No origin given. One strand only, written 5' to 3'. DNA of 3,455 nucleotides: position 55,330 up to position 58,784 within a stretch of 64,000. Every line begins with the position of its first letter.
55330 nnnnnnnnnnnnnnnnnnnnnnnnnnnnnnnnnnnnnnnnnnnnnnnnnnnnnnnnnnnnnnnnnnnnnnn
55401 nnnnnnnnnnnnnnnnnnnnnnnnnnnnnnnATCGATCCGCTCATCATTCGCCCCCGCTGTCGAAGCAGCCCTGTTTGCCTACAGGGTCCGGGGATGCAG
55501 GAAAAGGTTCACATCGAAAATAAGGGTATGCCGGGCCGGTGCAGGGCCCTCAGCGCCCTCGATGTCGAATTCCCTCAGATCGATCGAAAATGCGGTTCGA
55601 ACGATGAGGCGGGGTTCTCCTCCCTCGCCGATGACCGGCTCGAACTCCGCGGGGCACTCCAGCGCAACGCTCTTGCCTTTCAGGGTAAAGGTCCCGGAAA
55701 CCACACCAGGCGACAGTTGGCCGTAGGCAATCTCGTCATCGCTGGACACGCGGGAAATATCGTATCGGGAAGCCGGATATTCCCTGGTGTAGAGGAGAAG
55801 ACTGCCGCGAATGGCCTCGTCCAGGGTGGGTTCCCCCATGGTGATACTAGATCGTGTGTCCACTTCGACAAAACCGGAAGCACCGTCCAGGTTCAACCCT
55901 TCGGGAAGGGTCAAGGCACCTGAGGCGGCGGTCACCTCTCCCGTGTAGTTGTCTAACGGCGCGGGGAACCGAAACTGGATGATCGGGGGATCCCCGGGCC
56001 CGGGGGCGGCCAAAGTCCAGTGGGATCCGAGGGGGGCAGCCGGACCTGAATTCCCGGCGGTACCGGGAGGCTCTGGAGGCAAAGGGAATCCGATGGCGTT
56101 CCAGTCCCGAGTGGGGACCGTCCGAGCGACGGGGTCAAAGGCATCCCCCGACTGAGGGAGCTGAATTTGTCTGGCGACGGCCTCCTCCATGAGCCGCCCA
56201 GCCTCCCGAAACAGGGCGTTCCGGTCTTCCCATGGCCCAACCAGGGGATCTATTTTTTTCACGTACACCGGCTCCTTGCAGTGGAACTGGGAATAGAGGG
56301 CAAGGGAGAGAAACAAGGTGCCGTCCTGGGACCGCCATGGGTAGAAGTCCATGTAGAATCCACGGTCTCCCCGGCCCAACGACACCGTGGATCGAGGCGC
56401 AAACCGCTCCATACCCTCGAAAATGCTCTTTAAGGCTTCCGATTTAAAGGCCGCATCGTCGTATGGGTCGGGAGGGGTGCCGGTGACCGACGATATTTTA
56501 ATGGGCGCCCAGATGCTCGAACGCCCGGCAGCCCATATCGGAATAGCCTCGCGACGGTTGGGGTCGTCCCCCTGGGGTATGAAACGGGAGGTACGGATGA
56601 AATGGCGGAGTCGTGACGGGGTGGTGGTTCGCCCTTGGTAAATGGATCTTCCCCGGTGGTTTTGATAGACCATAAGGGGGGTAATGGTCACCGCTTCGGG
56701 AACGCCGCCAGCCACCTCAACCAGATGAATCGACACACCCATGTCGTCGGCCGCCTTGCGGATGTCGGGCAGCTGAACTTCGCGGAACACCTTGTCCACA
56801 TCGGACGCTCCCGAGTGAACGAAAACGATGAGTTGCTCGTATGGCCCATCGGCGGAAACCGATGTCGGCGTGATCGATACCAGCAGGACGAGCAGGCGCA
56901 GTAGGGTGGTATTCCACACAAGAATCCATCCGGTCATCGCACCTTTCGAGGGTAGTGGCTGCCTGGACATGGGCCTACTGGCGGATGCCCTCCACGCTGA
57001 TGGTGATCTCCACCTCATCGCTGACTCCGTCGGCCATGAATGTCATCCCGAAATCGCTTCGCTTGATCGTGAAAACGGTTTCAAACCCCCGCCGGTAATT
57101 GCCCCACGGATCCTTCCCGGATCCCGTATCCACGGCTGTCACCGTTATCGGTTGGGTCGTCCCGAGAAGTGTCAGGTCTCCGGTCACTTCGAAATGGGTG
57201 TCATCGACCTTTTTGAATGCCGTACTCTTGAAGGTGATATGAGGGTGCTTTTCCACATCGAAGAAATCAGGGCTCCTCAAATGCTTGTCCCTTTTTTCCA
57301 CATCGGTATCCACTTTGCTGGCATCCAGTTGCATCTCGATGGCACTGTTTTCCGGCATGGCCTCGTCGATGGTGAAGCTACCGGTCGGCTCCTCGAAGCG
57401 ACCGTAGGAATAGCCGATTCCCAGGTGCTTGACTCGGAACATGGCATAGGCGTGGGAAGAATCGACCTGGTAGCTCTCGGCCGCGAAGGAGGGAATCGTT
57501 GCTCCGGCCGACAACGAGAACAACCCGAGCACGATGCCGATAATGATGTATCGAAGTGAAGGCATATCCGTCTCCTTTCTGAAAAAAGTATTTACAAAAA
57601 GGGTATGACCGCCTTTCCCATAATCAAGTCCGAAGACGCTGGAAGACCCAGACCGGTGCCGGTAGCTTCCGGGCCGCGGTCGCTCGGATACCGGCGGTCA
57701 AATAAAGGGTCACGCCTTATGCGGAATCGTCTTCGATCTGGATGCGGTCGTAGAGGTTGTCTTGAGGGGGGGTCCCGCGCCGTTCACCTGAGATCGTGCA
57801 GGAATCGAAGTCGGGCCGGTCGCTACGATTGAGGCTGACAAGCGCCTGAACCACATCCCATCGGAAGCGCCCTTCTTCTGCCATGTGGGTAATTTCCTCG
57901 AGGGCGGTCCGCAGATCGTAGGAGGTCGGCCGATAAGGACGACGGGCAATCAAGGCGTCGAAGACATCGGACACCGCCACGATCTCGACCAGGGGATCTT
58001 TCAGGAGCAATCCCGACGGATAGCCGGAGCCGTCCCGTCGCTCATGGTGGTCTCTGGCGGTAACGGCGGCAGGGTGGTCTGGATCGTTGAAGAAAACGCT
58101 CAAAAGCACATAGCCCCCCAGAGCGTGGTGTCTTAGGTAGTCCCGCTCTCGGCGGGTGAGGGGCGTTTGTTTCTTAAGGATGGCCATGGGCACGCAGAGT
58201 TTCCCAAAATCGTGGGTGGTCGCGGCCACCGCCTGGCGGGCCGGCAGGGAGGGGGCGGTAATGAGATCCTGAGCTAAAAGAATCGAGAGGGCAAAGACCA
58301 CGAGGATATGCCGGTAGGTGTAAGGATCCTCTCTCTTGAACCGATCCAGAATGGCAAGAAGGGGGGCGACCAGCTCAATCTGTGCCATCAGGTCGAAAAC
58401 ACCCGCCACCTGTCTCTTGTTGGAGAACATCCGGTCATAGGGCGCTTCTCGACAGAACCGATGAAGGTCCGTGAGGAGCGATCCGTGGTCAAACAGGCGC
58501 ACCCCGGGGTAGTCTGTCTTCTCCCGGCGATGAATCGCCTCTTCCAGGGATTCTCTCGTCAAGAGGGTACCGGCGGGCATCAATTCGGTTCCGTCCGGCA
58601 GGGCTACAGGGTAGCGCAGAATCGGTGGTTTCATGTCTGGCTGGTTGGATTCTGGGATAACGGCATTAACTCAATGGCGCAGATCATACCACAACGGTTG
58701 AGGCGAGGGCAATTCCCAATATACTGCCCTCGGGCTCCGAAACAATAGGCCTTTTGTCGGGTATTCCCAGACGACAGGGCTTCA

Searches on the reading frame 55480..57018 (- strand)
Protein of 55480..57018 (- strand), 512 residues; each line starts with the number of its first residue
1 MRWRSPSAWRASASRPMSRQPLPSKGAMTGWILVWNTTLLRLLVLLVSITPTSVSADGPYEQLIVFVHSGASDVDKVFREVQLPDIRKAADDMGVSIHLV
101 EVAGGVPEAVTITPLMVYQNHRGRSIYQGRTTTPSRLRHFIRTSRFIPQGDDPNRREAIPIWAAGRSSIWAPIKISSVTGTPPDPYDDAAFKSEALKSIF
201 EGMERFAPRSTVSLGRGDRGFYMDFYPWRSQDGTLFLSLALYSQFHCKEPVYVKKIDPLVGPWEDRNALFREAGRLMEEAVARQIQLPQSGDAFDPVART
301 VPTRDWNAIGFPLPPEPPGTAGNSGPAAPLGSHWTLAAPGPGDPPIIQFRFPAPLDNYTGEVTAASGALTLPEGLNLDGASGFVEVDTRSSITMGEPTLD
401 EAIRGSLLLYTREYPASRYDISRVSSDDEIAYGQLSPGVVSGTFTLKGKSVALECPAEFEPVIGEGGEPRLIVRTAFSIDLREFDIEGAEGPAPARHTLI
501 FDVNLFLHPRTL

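Call 52: search_protein_families(library=pfam, proteins=[window:55480-57018:-])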
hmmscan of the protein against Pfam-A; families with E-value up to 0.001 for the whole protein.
window:55480-57018:- (512 aa): 1 family
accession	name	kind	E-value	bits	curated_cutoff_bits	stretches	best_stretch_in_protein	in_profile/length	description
PF04264.18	YceI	-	3.6e-10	40.9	23.7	1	356-488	20-132/150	YceI-like domain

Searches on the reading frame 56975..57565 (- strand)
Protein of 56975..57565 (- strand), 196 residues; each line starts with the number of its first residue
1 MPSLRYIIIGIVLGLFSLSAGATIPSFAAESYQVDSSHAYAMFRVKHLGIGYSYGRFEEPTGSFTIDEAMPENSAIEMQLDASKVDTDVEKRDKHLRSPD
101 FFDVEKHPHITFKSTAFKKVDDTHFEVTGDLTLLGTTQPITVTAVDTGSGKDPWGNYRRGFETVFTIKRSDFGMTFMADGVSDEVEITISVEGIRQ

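Call 52: search_protein_families(library=pfam, proteins=[window:56975-57565:-])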
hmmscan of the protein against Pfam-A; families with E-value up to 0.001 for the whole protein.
window:56975-57565:- (196 aa): 1 family
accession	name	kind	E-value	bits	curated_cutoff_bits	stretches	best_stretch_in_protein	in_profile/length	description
PF04264.18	YceI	-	2.5e-45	154.9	23.7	1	32-192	1-149/150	YceI-like domain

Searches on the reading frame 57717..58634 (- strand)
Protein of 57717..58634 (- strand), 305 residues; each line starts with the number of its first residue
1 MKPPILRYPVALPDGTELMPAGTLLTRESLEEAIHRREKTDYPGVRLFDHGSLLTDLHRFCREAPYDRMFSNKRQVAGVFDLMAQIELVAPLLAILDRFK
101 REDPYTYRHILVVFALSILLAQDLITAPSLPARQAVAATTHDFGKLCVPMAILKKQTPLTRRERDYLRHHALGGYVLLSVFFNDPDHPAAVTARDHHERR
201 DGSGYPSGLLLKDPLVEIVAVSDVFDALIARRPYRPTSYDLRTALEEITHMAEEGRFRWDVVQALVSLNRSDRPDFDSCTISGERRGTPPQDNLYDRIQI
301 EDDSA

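Call 52: search_protein_families(library=pfam, proteins=[window:57717-58634:-])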
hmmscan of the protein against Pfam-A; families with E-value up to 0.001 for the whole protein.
window:57717-58634:- (305 aa): 2 families
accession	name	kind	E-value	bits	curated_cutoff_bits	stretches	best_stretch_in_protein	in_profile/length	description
PF13487.12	HD_5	-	5.1e-16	59.3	27.2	1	113-257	21-166/170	HD domain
PF01966.28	HD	-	2e-05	25.3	22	1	106-227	1-115/116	HD domain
